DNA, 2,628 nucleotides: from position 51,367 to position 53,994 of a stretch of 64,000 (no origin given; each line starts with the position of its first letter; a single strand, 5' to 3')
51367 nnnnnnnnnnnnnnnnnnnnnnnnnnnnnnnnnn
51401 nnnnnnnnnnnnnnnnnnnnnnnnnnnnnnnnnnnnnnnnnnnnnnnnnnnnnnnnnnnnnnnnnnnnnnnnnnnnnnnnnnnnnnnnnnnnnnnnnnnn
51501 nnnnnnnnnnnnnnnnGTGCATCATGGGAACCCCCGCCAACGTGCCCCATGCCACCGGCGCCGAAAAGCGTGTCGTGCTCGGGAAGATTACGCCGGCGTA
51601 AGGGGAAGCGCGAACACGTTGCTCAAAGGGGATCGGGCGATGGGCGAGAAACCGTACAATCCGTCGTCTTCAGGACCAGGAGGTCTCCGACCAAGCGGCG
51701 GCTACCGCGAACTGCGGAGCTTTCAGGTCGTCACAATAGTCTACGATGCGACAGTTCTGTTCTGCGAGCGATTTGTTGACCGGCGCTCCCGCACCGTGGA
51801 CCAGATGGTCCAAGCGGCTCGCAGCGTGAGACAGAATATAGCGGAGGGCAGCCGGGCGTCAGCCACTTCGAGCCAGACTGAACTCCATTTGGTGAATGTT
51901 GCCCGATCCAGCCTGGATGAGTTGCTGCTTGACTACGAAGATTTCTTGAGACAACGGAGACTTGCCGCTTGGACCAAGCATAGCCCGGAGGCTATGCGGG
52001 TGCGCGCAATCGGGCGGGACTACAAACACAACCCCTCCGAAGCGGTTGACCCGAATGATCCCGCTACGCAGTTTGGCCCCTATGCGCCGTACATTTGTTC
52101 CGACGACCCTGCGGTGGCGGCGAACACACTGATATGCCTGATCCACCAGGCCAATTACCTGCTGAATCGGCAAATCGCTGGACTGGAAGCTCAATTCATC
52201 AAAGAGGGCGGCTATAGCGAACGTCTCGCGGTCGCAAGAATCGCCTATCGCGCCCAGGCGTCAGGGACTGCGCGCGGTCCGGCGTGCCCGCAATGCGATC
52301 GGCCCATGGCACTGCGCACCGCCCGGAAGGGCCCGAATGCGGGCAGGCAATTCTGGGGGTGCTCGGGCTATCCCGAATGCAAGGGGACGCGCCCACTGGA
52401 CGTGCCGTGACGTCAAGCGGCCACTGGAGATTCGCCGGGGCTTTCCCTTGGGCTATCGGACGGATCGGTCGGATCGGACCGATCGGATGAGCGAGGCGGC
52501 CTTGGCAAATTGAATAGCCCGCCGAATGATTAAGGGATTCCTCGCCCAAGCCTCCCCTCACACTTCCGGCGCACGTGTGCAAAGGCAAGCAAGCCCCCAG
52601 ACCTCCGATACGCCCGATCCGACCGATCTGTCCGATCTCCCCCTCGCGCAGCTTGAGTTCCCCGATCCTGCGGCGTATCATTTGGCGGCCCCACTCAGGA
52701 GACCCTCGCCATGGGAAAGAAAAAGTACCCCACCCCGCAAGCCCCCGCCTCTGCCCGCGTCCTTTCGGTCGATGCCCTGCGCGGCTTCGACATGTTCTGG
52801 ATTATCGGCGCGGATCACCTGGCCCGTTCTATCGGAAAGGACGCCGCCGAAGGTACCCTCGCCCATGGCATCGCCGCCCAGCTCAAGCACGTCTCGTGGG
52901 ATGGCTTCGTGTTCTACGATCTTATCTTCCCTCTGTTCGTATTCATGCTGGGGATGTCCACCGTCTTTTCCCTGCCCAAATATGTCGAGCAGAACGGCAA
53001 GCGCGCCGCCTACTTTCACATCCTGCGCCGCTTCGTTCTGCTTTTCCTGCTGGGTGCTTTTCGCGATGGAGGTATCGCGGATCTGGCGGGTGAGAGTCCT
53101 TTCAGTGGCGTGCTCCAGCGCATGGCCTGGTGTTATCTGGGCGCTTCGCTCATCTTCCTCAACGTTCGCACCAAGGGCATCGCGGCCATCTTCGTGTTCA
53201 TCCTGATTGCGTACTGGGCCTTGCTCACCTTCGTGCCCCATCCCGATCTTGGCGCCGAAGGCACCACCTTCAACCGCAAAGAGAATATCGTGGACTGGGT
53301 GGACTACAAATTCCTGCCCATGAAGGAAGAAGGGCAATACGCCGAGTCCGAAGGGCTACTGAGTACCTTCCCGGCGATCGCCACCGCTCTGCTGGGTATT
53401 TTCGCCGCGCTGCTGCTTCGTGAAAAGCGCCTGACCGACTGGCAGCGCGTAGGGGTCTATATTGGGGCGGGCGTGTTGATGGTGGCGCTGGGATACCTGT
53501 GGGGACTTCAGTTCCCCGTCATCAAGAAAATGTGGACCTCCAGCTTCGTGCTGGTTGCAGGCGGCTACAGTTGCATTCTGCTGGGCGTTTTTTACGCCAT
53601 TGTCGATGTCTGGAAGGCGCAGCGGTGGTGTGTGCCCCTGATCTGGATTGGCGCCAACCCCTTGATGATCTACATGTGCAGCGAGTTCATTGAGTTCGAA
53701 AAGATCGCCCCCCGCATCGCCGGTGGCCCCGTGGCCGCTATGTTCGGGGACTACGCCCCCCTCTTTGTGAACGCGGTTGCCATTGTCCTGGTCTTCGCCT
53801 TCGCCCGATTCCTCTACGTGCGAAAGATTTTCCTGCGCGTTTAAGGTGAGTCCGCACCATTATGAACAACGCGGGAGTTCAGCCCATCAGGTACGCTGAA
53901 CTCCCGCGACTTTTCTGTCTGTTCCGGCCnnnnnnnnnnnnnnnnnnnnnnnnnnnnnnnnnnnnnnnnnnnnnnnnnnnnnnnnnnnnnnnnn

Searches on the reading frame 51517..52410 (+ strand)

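Call 9: search_protein_families(library=pfam, proteins=[window:51517-52410:+], max_evalue=0.0001)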
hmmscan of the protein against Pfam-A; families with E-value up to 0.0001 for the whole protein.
window:51517-52410:+ (297 aa): 3 families
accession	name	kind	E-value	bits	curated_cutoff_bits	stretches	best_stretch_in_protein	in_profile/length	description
PF01396.24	Zn_ribbon_Top1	-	5.7e-10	39.3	32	1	256-294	3-36/39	Topoisomerase DNA binding C4 zinc finger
PF05635.17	23S_rRNA_IVP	-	1.1e-07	32.4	33.8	1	68-136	9-72/106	23S rRNA-intervening sequence protein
PF06839.17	Zn_ribbon_GRF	-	4.4e-06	27.1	25.9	1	255-288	1-36/45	GRF zinc finger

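Call 10: search_protein_families(library=ncbifam, proteins=[window:51517-52410:+], max_evalue=10)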
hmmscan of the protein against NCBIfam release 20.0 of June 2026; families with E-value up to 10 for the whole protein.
window:51517-52410:+ (297 aa): 8 families
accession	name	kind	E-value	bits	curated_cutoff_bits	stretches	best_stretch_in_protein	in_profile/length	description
TIGR04258.1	4helix_suffix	equivalog_domain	1.3e-21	76.2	40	1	198-246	1-49/49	four helix bundle suffix domain-containing protein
TIGR02436.1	TIGR02436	subfamily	3.7e-08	33.5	24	1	68-137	5-69/109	four helix bundle protein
NF005555.0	PRK07220.1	equivalog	0.00049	18.5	635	1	256-294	591-625/740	DNA topoisomerase I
NF008912.0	PRK12275.1-6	subfamily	0.0016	18.5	124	1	95-137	33-73/117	hypothetical protein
NF011532.0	PRK14973.1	equivalog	0.0085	13.9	930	1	256-289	590-618/936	DNA topoisomerase I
NF008911.0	PRK12275.1-2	subfamily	0.047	14.2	137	1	67-136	12-76/118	hypothetical protein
NF004966.0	PRK06319.1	equivalog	0.071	11.1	868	1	248-291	639-677/862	DNA topoisomerase I/SWI domain fusion protein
TIGR01051.1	topA_bact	equivalog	0.2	10.6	456.4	1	253-293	595-630/632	type I DNA topoisomerase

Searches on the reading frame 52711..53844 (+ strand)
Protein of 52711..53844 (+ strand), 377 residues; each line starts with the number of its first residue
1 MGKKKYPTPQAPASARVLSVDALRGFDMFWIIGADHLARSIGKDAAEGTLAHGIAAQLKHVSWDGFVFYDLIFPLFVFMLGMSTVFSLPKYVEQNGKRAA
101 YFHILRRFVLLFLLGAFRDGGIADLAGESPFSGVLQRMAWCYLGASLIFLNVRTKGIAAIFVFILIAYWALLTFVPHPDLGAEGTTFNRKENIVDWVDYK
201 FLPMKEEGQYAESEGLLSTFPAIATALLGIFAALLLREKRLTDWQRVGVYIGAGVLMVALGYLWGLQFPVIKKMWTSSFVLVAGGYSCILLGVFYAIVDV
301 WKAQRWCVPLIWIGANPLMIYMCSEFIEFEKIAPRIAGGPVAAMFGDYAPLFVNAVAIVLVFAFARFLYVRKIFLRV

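Call 6: search_protein_families(library=pfam, proteins=[window:52711-53844:+], max_evalue=0.001)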
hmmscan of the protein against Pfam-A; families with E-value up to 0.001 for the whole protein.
window:52711-53844:+ (377 aa): 1 family
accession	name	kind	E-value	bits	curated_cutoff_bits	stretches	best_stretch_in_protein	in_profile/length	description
PF16401.11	DUF5009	-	0.00012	22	25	1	19-117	4-102/260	Domain of unknown function (DUF5009)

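Call 10: search_protein_families(library=ncbifam, proteins=[window:52711-53844:+], max_evalue=10)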
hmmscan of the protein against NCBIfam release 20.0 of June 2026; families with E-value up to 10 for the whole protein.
window:52711-53844:+ (377 aa): 1 family
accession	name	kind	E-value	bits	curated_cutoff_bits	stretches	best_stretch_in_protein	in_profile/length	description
NF046061.1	NagX_SO_3504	equivalog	2.3e-77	260.6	480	1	15-377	2-369/369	transmembrane glucosamine N-acetyltransferase NagX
